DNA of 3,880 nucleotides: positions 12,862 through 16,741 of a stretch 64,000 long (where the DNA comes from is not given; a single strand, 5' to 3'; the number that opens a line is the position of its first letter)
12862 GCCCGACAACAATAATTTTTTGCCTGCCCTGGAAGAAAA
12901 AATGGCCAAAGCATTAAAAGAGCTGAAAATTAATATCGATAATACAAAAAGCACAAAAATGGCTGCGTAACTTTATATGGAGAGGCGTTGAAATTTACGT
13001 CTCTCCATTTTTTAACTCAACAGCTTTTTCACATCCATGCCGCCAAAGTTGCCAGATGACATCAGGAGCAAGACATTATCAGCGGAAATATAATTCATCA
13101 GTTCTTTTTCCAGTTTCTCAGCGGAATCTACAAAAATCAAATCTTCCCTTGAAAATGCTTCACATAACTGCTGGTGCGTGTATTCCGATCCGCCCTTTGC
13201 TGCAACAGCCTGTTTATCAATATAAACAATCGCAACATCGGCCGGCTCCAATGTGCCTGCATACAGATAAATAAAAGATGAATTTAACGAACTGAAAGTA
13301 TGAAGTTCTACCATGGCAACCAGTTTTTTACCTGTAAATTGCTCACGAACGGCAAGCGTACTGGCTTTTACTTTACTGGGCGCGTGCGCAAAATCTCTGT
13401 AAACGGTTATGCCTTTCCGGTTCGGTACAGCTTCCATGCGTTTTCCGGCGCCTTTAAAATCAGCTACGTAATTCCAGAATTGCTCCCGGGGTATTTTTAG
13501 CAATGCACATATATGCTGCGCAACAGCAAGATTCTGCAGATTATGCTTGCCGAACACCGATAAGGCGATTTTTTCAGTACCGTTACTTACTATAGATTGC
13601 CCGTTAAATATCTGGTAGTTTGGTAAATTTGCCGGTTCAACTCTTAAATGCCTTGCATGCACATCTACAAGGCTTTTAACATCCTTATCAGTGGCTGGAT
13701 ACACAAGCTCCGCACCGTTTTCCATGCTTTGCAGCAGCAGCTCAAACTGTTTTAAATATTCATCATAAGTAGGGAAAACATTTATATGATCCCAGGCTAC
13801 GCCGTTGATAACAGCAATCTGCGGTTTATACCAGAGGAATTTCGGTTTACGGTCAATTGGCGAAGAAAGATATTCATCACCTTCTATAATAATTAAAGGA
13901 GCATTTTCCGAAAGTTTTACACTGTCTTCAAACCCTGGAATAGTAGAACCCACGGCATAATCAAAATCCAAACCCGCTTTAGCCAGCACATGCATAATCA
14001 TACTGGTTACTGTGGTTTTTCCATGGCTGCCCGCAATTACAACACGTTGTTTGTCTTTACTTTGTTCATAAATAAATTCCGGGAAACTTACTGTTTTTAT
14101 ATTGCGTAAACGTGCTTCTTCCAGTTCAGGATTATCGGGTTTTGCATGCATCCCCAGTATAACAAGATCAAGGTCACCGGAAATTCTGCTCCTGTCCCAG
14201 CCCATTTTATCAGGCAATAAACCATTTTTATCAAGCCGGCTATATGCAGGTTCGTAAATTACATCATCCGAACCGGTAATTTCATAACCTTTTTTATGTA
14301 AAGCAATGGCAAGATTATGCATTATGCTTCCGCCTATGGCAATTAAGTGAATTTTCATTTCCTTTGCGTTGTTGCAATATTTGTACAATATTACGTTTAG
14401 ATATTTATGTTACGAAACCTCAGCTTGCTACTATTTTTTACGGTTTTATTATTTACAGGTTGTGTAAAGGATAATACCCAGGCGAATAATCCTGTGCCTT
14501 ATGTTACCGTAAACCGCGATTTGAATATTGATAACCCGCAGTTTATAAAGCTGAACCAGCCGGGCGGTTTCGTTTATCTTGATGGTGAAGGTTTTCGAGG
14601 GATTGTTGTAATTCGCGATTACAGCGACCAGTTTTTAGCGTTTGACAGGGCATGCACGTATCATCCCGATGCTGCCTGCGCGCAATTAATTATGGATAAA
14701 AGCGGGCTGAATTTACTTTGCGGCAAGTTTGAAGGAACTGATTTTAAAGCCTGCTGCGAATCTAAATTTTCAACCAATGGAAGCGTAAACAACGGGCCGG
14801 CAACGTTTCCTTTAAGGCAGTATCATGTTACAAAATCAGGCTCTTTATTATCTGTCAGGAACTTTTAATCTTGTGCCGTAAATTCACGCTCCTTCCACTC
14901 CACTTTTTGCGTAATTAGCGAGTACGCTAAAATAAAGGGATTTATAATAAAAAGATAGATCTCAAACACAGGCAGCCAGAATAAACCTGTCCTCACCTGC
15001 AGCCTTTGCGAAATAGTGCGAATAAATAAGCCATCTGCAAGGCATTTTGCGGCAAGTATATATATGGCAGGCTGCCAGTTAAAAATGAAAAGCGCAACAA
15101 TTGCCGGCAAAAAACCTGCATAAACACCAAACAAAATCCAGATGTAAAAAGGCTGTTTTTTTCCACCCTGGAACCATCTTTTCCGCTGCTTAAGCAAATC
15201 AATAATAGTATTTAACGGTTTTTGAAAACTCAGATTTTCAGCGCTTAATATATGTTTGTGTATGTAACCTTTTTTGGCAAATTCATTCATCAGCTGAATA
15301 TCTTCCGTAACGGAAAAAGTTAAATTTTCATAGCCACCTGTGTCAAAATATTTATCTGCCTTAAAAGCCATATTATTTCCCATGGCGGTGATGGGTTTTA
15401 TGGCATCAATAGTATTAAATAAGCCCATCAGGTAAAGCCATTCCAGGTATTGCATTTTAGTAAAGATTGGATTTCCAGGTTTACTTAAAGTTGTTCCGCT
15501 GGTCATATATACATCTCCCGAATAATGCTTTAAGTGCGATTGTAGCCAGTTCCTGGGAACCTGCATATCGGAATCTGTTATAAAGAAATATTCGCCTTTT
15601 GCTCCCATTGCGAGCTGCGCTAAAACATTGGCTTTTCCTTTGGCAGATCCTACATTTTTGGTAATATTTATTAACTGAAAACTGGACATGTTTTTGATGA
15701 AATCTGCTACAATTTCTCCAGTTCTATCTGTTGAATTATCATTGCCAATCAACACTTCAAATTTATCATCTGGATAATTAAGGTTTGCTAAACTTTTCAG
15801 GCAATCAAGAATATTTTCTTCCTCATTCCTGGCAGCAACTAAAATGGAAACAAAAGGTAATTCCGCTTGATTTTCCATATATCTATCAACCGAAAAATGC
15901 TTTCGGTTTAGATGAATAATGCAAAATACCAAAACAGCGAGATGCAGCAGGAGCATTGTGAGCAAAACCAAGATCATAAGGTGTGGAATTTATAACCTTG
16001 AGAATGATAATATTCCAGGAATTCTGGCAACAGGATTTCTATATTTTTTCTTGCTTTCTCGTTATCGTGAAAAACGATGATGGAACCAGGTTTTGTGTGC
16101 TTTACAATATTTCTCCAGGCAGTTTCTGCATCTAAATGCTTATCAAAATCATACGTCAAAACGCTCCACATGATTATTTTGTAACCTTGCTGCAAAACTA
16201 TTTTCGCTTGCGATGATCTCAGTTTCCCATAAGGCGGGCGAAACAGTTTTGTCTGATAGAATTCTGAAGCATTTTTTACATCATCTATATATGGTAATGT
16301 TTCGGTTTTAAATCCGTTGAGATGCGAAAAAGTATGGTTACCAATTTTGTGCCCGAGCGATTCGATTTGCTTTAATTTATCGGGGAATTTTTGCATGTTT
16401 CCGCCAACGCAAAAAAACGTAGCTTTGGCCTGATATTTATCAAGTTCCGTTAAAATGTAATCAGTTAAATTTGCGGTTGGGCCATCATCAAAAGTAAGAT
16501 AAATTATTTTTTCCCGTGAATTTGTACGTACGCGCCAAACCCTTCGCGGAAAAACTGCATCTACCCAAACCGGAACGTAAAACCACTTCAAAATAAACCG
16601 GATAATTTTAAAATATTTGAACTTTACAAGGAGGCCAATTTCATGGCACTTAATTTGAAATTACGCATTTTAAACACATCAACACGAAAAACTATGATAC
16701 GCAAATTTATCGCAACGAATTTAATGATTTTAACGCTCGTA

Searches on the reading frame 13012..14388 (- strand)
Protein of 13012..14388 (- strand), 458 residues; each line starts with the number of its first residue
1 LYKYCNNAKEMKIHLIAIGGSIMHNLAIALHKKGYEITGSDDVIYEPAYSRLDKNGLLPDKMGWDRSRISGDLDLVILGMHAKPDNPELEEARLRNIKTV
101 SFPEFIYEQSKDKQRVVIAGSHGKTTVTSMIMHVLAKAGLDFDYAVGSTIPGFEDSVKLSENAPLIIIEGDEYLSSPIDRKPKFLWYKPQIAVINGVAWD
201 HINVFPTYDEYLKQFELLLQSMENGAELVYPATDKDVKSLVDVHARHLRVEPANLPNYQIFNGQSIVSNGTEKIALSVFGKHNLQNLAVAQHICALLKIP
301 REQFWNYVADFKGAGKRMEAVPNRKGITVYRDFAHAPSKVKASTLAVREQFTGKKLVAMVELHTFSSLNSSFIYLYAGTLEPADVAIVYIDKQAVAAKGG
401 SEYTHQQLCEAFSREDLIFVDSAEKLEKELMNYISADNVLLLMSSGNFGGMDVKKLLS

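Call 34: search_protein_families(library=pfam, proteins=[window:13012-14388:-])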
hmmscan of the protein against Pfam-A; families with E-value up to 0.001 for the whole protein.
window:13012-14388:- (458 aa): 3 families
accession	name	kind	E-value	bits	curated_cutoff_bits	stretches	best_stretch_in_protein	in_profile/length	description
PF08245.18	Mur_ligase_M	-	2e-15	57.7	24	1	118-290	1-196/200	Mur ligase middle domain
PF01225.30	Mur_ligase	-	6.2e-09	36.6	21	1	12-111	1-92/95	Mur ligase family, catalytic domain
PF02875.26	Mur_ligase_C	-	7.8e-08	33.6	28.4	1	317-446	2-127/127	Mur ligase, glutamate ligase domain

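Call 76: search_solved_structures(query=window:13012-14388:-, show_alignments=1, max_evalue=1e-10)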
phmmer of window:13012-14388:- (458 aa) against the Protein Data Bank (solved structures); distinct sequences matched with E-value up to 1e-10: 14.
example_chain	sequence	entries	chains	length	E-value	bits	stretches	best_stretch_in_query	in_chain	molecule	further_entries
3hn7_A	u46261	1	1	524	3e-34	121.9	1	10-234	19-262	UDP-N-acetylmuramate-L-alanine ligase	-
9ir5_A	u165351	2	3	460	3.2e-34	121.8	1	10-448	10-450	UDP-N-acetylmuramate--L-alanine ligase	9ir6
1gqq_A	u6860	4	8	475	4.3e-28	101.6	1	11-446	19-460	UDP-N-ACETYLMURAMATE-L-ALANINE LIGASE | UDP-N-acetylmuramate--alanine ligase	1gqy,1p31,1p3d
6cau_A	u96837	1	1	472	1.9e-27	99.5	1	11-454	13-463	UDP-N-acetylmuramate--L-alanine ligase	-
4hv4_A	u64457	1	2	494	2.2e-27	99.3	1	12-451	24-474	UDP-N-acetylmuramate--L-alanine ligase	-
2f00_A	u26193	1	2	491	7.6e-26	94.2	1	12-450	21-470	UDP-N-acetylmuramate--L-alanine ligase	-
7bva_A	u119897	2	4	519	2.7e-25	92.4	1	12-234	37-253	UDP-N-acetylmuramate--L-alanine ligase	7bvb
3eag_A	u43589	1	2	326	3.4e-25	92.1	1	12-229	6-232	UDP-N-acetylmuramate:L-alanyl-gamma-D-glutamyl-meso-diaminopimelate ligase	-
29zm_A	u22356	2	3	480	1.2e-22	83.7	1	11-452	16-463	UDP-N-acetylmuramate--L-alanine ligase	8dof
9s8i_A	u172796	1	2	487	1.2e-22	83.6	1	11-452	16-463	UDP-N-acetylmuramate--L-alanine ligase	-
6x9f_A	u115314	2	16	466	1.5e-22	83.3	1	12-452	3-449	UDP-N-acetylmuramate--L-alanine ligase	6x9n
5vvw_A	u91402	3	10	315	5.6e-18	68.3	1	11-216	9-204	UDP-N-acetylmuramate--L-alanine ligase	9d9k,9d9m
8egm_A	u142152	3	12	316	6e-18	68.2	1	11-216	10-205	UDP-N-acetylmuramate--L-alanine ligase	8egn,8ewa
1j6u_A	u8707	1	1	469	2.9e-16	62.6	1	9-447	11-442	UDP-N-acetylmuramate-alanine ligase MurC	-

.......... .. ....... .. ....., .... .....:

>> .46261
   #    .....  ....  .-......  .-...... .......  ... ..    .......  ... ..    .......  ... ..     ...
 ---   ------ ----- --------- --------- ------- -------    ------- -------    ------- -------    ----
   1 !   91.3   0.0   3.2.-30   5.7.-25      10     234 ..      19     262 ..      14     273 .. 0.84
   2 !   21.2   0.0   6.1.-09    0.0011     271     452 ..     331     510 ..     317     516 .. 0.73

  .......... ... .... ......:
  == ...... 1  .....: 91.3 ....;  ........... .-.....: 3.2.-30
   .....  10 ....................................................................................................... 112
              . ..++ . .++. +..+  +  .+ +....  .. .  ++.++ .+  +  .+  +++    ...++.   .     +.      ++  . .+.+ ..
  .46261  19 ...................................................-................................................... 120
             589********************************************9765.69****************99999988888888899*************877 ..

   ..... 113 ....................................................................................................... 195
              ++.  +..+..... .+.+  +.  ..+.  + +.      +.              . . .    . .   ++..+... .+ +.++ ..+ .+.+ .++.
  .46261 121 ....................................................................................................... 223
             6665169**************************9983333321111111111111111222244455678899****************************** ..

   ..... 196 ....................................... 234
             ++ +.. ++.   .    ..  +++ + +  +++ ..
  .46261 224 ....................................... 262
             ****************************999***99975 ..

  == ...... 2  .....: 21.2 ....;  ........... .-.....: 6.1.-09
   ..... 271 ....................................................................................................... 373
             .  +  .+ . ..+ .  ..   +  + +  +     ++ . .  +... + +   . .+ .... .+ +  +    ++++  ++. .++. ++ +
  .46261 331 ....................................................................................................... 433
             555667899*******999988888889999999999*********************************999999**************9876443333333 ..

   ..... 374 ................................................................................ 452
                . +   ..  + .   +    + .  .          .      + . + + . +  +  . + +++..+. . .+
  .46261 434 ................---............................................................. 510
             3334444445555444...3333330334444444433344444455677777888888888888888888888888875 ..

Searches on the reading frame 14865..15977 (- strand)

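Call 34: search_protein_families(library=pfam, proteins=[window:14865-15977:-])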
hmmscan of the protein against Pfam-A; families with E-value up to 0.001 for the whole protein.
window:14865-15977:- (370 aa): 5 families
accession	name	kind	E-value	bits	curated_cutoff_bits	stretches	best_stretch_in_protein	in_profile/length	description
PF00535.33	Glycos_transf_2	-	1.2e-21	77.8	23.3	1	44-183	1-135/168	Glycosyl transferase family 2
PF13632.12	Glyco_trans_2_3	-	1.4e-12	48.3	27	1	131-317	2-196/198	Glycosyl transferase family group 2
PF13506.12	Glyco_transf_21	-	9.9e-09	35.3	21.7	1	113-240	16-144/174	Glycosyl transferase family 21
PF13641.12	Glyco_tranf_2_3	-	1e-06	29.4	27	1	43-270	3-229/230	Glycosyltransferase like family 2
PF10111.15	Glyco_tranf_2_2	-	0.00023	21.2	27.3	1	45-281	2-245/276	Glycosyltransferase like family 2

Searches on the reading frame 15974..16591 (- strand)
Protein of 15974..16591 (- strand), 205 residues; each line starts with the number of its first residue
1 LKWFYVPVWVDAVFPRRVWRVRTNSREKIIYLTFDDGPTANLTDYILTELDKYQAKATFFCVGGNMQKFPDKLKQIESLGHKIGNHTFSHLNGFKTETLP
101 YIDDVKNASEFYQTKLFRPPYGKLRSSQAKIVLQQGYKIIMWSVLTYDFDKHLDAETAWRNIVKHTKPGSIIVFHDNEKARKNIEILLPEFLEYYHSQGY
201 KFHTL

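Call 34: search_protein_families(library=pfam, proteins=[window:15974-16591:-])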
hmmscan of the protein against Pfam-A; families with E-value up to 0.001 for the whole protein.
window:15974-16591:- (205 aa): 1 family
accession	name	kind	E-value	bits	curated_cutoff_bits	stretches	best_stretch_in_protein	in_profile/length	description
PF01522.26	Polysacc_deac_1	-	5.9e-26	91.3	23.1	1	24-139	3-123/124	Polysaccharide deacetylase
